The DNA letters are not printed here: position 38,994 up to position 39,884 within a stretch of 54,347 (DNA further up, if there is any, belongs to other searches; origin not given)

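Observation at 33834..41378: F420-flavoured gene cluster in a Firmicutes-like genome: CofE/FbiB-like fusion + NADPH:F420 reductase-like + two LLM oxidoreductases + ECF S-component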

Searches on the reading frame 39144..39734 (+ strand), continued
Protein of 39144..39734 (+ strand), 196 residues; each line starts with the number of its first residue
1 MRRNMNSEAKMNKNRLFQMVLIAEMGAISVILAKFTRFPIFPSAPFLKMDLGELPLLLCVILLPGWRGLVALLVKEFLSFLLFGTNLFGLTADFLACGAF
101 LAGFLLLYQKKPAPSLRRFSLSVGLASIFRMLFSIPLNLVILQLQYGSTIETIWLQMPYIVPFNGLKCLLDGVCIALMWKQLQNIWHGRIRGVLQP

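Call 43: find_encoding_contigs(protein=P0215, flank=10000, max_places=2)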
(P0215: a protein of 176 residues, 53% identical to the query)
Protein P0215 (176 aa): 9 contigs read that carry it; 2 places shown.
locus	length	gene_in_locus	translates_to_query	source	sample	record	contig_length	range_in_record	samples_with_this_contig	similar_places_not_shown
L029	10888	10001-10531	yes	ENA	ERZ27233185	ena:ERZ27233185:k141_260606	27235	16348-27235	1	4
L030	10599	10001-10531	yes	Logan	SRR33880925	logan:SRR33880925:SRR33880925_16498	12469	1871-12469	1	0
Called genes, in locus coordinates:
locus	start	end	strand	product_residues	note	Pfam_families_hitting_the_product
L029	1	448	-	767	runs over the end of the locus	PF01315:Ald_Xan_dh_C, PF02738:MoCoBD_1, PF20256:MoCoBD_2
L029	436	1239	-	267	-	PF00941:FAD_binding_5, PF03450:CO_deh_flav_C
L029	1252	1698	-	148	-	PF00111:Fer2, PF13085:Fer2_3 (weak), PF01799:Fer2_2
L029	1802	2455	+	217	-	PF08348:PAS_6, PF13309:HTH_22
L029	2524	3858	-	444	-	PF02133:Transp_cyt_pur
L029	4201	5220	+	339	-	PF00296:Bac_luciferase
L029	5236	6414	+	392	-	PF00557:Peptidase_M24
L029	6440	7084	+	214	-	PF03446:NAD_binding_2 (weak), PF03807:F420_oxidored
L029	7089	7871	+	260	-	PF01996:F420_ligase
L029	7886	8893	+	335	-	PF00296:Bac_luciferase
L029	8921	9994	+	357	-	PF00291:PALP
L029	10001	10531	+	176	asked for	PF12822:ECF_trnsprt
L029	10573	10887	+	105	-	?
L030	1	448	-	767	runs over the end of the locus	PF01315:Ald_Xan_dh_C, PF02738:MoCoBD_1, PF20256:MoCoBD_2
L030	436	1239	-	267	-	PF00941:FAD_binding_5, PF03450:CO_deh_flav_C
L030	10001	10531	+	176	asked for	PF12822:ECF_trnsprt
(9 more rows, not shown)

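Call 46: search_protein_families(library=ncbifam, proteins=[L019:7087-7875:+, L028:7054-7848:+, L022:9207-10004:+, L025:9170-9952:+, L022:10557-11291:+, L025:10574-11311:+, L022:11304-11912:+], max_evalue=0.00001)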
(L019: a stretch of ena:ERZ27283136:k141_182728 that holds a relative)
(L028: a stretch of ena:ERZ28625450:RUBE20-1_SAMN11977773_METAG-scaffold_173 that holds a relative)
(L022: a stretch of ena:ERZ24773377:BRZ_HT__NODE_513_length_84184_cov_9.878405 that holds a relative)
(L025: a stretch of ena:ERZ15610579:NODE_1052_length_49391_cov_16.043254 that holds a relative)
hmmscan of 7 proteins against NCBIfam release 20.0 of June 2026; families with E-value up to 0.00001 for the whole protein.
L019:7087-7875:+ (262 aa): 4 families
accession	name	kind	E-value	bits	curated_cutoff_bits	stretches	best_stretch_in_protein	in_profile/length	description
TIGR01916.1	F420_cofE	equivalog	8.1e-69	231.7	180.65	1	6-248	3-243/244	coenzyme F420-0:L-glutamate ligase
NF009809.0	PRK13293.1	equivalog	8.2e-65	218.7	274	1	6-256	5-251/253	coenzyme F420-0:L-glutamate ligase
NF009810.0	PRK13294.1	equivalog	2.5e-46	158.5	304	1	3-248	12-242/449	coenzyme F420-0:L-glutamate ligase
TIGR04132.1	intra_fol_E_lig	hypoth_equivalog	2.5e-20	72.9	350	1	73-227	52-202/241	putative folate metabolism gamma-glutamate ligase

L028:7054-7848:+ (264 aa): 4 families
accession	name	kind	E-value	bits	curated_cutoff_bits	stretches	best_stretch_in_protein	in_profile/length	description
TIGR01916.1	F420_cofE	equivalog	3.1e-74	249.5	180.65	1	6-247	3-242/244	coenzyme F420-0:L-glutamate ligase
NF009809.0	PRK13293.1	equivalog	4.2e-70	236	274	1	6-255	5-250/253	coenzyme F420-0:L-glutamate ligase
NF009810.0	PRK13294.1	equivalog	1.5e-48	165.8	304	1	5-249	14-243/449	coenzyme F420-0:L-glutamate ligase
TIGR04132.1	intra_fol_E_lig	hypoth_equivalog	2e-17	63.4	350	1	35-225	27-200/241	putative folate metabolism gamma-glutamate ligase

L022:9207-10004:+ (265 aa): 4 families
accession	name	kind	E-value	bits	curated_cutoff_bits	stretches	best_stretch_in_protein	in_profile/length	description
TIGR01916.1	F420_cofE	equivalog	1.9e-74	250.2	180.65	1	5-251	2-244/244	coenzyme F420-0:L-glutamate ligase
NF009809.0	PRK13293.1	equivalog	1.3e-69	234.4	274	1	4-254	3-247/253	coenzyme F420-0:L-glutamate ligase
NF009810.0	PRK13294.1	equivalog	1.8e-56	191.9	304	1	3-261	12-253/449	coenzyme F420-0:L-glutamate ligase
TIGR04132.1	intra_fol_E_lig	hypoth_equivalog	1.2e-22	80.5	350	1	41-227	33-201/241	putative folate metabolism gamma-glutamate ligase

L025:9170-9952:+ (260 aa): 4 families
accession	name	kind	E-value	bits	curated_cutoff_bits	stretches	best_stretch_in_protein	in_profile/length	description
TIGR01916.1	F420_cofE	equivalog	1.1e-62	211.7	180.65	1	6-244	3-239/244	coenzyme F420-0:L-glutamate ligase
NF009809.0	PRK13293.1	equivalog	2.3e-60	204.1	274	1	5-247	4-242/253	coenzyme F420-0:L-glutamate ligase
NF009810.0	PRK13294.1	equivalog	9.7e-47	159.9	304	1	4-250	13-244/449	coenzyme F420-0:L-glutamate ligase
TIGR04132.1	intra_fol_E_lig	hypoth_equivalog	2.3e-18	66.5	350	1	14-223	10-199/241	putative folate metabolism gamma-glutamate ligase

L022:10557-11291:+ (244 aa): 4 families
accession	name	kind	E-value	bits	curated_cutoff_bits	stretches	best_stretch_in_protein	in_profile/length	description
TIGR01916.1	F420_cofE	equivalog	2.1e-84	282.8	180.65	1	5-244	2-244/244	coenzyme F420-0:L-glutamate ligase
NF009809.0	PRK13293.1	equivalog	1.1e-73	247.7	274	1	3-244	2-244/253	coenzyme F420-0:L-glutamate ligase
NF009810.0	PRK13294.1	equivalog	6.2e-69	233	304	1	2-244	11-243/449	coenzyme F420-0:L-glutamate ligase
TIGR04132.1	intra_fol_E_lig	hypoth_equivalog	5.9e-13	48.8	350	1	19-222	15-202/241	putative folate metabolism gamma-glutamate ligase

L025:10574-11311:+ (245 aa): 4 families
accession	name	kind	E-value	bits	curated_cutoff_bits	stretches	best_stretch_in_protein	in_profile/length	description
NF008033.1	PRK10765.1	equivalog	5.6e-32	111.1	223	1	5-194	4-190/240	oxygen-insensitive NADPH nitroreductase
TIGR02476.1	BluB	equivalog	5.3e-10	39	150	0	3-62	7-66/205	5,6-dimethylbenzimidazole synthase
TIGR03553.1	F420_FbiB_CTERM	equivalog_domain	3.1e-08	33.6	249.55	0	7-63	1-57/194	F420 biosynthesis protein FbiB, C-terminal domain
NF009810.0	PRK13294.1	equivalog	2.5e-07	29.9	304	0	5-63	254-312/449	coenzyme F420-0:L-glutamate ligase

L022:11304-11912:+ (202 aa): 6 families
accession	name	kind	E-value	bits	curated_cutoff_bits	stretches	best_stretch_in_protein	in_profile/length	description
TIGR03553.1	F420_FbiB_CTERM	equivalog_domain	2.7e-25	89.3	249.55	1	8-199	3-191/194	F420 biosynthesis protein FbiB, C-terminal domain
NF009810.0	PRK13294.1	equivalog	9.3e-25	87.4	304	1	8-199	258-446/449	coenzyme F420-0:L-glutamate ligase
TIGR02476.1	BluB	equivalog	7e-14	51.7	150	1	3-182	8-181/205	5,6-dimethylbenzimidazole synthase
NF003768.0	PRK05365.1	equivalog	9.9e-08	31.7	152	1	6-185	16-183/200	malonic semialdehyde reductase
NF008275.0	PRK11053.1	equivalog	1.1e-07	31.6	227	1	3-65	2-65/217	oxygen-insensitive NAD(P)H nitroreductase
NF008033.1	PRK10765.1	equivalog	2.9e-06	26.9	223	0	1-40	1-40/240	oxygen-insensitive NADPH nitroreductase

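Call 53: search_solved_structures(query=A1, max_evalue=1, show_alignments=1)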
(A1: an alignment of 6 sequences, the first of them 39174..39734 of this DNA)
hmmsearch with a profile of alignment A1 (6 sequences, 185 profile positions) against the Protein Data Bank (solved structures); distinct sequences matched with E-value up to 1: 4.
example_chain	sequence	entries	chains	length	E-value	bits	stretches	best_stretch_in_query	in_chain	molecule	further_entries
5kc0_A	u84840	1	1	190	2.9e-30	108.6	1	13-182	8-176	Riboflavin transporter RibU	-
5kbw_A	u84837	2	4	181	2.8e-29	105.4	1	14-180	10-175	Riboflavin transporter RibU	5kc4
3p5n_A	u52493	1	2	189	8.2e-23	84.3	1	4-178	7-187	Riboflavin uptake protein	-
4hzu_S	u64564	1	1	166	0.45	13.4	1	6-123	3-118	Predicted membrane protein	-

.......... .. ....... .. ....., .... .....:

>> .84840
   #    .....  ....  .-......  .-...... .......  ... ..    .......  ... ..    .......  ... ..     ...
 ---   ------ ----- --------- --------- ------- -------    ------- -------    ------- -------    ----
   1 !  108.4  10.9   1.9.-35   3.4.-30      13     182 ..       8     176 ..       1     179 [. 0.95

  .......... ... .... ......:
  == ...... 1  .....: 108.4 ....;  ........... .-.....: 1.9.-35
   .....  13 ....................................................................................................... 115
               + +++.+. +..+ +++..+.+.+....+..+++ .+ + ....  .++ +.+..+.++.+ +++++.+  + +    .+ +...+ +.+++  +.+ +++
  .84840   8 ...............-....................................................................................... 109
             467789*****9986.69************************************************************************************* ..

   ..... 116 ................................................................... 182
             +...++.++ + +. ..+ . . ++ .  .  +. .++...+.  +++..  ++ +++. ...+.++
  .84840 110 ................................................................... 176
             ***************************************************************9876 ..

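Call 64: search_protein_families(library=ncbifam, proteins=[L022:3854-5104:-, L022:581-2572:+, L022:5108-6292:-, L022:6423-7442:-, L022:7488-8150:-, L022:11937-12860:+], max_evalue=1e-10)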
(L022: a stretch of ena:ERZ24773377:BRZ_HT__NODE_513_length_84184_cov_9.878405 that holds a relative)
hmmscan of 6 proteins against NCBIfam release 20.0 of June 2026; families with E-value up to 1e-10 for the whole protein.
L022:3854-5104:- (416 aa): 17 families
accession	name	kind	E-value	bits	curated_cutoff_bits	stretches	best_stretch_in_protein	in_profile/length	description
NF006050.0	PRK08197.1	equivalog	2.9e-62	210.7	303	1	2-392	4-393/406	threonine synthase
NF004170.0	PRK05638.1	equivalog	2.5e-56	191.1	421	1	7-390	2-366/442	threonine synthase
NF004996.0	PRK06381.1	equivalog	3.7e-42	144.5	266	1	78-378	14-316/319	threonine synthase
TIGR00260.1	thrC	equivalog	1.2e-39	136.5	167.1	1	59-384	3-339/340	threonine synthase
NF005035.0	PRK06450.1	equivalog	5.3e-30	104.4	301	1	51-382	42-336/338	threonine synthase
NF006205.0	PRK08329.1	equivalog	1.7e-28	99.6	358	1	59-382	45-345/347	threonine synthase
TIGR01136.1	cysKM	subfamily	4.7e-19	68.8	344.15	1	78-184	6-114/299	cysteine synthase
TIGR01139.1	cysK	equivalog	1.4e-17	63.9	350.95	1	78-184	6-114/298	cysteine synthase A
NF007989.0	PRK10717.1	equivalog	1.4e-17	63.8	387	1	78-181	13-119/334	cysteine synthase A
NF040741.1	ornith_OrtB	equivalog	3.4e-15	55.5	550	1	76-256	56-247/464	2-amino-4-oxopentanoate thiolase subunit OrtB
TIGR01138.1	cysM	equivalog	4.5e-15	55.9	394.2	1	78-179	7-111/290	cysteine synthase B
NF008735.0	PRK11761.1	equivalog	9.1e-15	54.7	413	1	78-181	11-117/296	cysteine synthase CysM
TIGR01137.1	cysta_beta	equivalog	2.2e-14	53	510.25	1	78-378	10-300/457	cystathionine beta-synthase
NF053679.1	CysteaSynCapA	equivalog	1.3e-13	50.5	600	0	78-183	15-123/329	cysteate synthase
TIGR03945.1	PLP_SbnA_fam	equivalog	2.5e-13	49.8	349.95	0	78-178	6-109/304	2,3-diaminopropionate biosynthesis protein SbnA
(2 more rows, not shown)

L022:581-2572:+ (663 aa): 2 families
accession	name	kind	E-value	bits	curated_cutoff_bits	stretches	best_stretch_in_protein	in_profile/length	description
NF053518.1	DipepPtdsDpp5Prph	equivalog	4.1e-39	134.6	900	1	320-663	309-655/655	dipeptidyl-peptidase Dpp5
NF033523.0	lasso_peptidase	equivalog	2.7e-19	69.4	400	1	491-648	467-623/638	Atxe2 family lasso peptide isopeptidase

L022:5108-6292:- (394 aa): 10 families
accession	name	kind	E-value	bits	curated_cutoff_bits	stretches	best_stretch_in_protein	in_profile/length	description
NF011174.0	PRK14576.1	subfamily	7.3e-44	150.2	487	1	145-384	153-396/405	putative endopeptidase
NF040821.1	dipep_PepQ_Arch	equivalog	1.7e-41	142.4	630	1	160-388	114-344/346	Xaa-Pro dipeptidase PepQ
NF011720.0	PRK15173.1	subfamily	8.2e-39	133.6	420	1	108-388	49-338/343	peptidase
NF011173.0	PRK14575.1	equivalog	1.5e-38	132.8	850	1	107-389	111-402/406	putative peptidase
NF007310.0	PRK09795.1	equivalog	1e-30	106.8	393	1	165-382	124-348/361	aminopeptidase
TIGR00500.1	met_pdase_I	equivalog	2.3e-19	69.9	171.35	1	168-355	3-200/247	type I methionyl aminopeptidase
TIGR02993.1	ectoine_eutD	equivalog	1.2e-16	60.9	613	1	109-384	98-382/391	ectoine hydrolase DoeA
NF008131.0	PRK10879.1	equivalog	2.2e-14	53.1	465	1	163-379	168-414/438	Xaa-Pro aminopeptidase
NF038259.1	ectoine_DoeA_2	exception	6.6e-14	51.4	575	1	112-380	93-374/386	ectoine hydrolase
NF008970.0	PRK12318.1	equivalog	3.6e-13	49.4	267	1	167-355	42-241/291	methionyl aminopeptidase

L022:6423-7442:- (339 aa): 27 families (the best 25 are shown)
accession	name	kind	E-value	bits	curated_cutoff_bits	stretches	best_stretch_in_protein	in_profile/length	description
TIGR03619.1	F420_Rv2161c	subfamily_domain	2.4e-57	194.4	166.9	1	34-260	6-238/247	TIGR03619 family F420-dependent LLM class oxidoreductase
TIGR03560.1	F420_Rv1855c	subfamily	2.8e-33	115.6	231.4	1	25-237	12-223/227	TIGR03560 family F420-dependent LLM class oxidoreductase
TIGR03854.1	F420_MSMEG_3544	hypoth_equivalog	1.4e-31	109.9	295.6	1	67-255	42-227/290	TIGR03854 family LLM class F420-dependent oxidoreductase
TIGR03571.1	lucif_BA3436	subfamily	9.6e-29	100.6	303.9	1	15-225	14-224/304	TIGR03571 family LLM class oxidoreductase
TIGR03621.1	F420_MSMEG_2516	subfamily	3.4e-24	85.5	213.15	1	23-181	11-148/295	TIGR03621 family F420-dependent LLM class oxidoreductase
TIGR03564.1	F420_MSMEG_4879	subfamily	3.2e-22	79.4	234.25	1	66-310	24-264/265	TIGR03564 family F420-dependent LLM class oxidoreductase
TIGR04020.1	seco_metab_LLM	subfamily_domain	1.2e-21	77.2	244.45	1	28-257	21-242/341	MupA/Atu3671 family FMN-dependent luciferase-like monooxygenase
TIGR03557.1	F420_G6P_family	subfamily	2.8e-21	76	210.4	1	25-249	12-225/316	TIGR03557 family F420-dependent LLM class oxidoreductase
TIGR03554.1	F420_G6P_DH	equivalog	1.1e-20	73.9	420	1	25-306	15-303/331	glucose-6-phosphate dehydrogenase (coenzyme-F420)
TIGR03555.1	F420_mer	equivalog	1.6e-20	73.8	348.7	1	21-255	7-223/325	5,10-methylenetetrahydromethanopterin reductase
NF002619.0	PRK02271.1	equivalog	1.6e-20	73.7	276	1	21-255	9-224/329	5,10-methylenetetrahydromethanopterin reductase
TIGR03565.1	alk_sulf_monoox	equivalog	8e-20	71.2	518.2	1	68-256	55-239/346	FMNH2-dependent alkanesulfonate monooxygenase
NF001939.1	PRK00719.1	subfamily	1.9e-19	69.7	510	1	69-257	56-240/373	alkanesulfonate monooxygenase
TIGR04027.1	LLM_KPN_01858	hypoth_equivalog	3.5e-19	68.9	412.9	1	33-163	27-146/326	putative FMN-dependent luciferase-like monooxygenase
TIGR04465.1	ArgArg_F420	equivalog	4.1e-19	68.9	470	1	28-242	62-268/364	F420-dependent hydroxymycolic acid dehydrogenase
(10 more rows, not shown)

L022:7488-8150:- (220 aa): 1 family
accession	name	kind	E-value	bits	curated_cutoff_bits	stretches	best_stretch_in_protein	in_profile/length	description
TIGR03552.1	F420_cofC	equivalog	1.5e-41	142.2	105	1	19-209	2-188/196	2-phospho-L-lactate guanylyltransferase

L022:11937-12860:+ (307 aa): 1 family
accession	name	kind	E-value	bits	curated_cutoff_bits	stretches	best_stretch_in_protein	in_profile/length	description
TIGR01819.1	F420_cofD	equivalog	2.4e-94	315.7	257.45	1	3-304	1-300/301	2-phospho-L-lactate transferase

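Call 73: find_related_loci(query=A1, collection=metagenome_contigs, flank=6000)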
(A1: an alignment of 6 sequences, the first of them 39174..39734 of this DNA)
Query A1 (186 aa) in metagenome_contigs; peptide patterns used: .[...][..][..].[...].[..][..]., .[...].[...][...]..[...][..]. (x = any residue, [..] = any of these).
430 stretches matched a pattern; 272 encode a relative of the query (tblastn E <= 1e-3); the best 80 are kept; 80 distinct loci.
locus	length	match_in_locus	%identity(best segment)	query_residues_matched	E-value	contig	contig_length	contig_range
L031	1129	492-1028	63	2-182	7e-76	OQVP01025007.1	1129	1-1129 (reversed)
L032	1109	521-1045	66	2-178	1e-72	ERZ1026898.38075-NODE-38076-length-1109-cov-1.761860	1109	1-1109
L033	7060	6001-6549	63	1-185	6e-65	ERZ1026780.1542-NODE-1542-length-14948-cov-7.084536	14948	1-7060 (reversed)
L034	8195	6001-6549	63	1-185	6e-65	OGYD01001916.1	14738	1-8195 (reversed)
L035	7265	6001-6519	65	1-175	2e-64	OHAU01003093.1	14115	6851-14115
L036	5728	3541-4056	52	1-175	1e-51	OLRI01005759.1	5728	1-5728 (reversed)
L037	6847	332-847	52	1-175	2e-51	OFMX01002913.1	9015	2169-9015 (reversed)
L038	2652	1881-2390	51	3-175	2e-50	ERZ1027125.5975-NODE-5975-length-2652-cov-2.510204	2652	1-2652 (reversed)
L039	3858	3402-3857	42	3-157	2e-27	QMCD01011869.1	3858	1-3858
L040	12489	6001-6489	34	2-163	3e-20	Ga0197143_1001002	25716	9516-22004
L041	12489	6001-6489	33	2-163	5e-20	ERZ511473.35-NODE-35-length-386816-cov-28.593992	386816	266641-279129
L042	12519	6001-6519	32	2-175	3e-19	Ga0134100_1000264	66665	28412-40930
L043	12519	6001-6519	32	2-175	3e-19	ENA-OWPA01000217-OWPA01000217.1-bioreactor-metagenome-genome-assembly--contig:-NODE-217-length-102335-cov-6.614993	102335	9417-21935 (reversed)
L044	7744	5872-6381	32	8-175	3e-19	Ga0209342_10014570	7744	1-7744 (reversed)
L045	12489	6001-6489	33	2-163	5e-19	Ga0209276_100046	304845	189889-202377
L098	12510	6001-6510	30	1-172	4e-14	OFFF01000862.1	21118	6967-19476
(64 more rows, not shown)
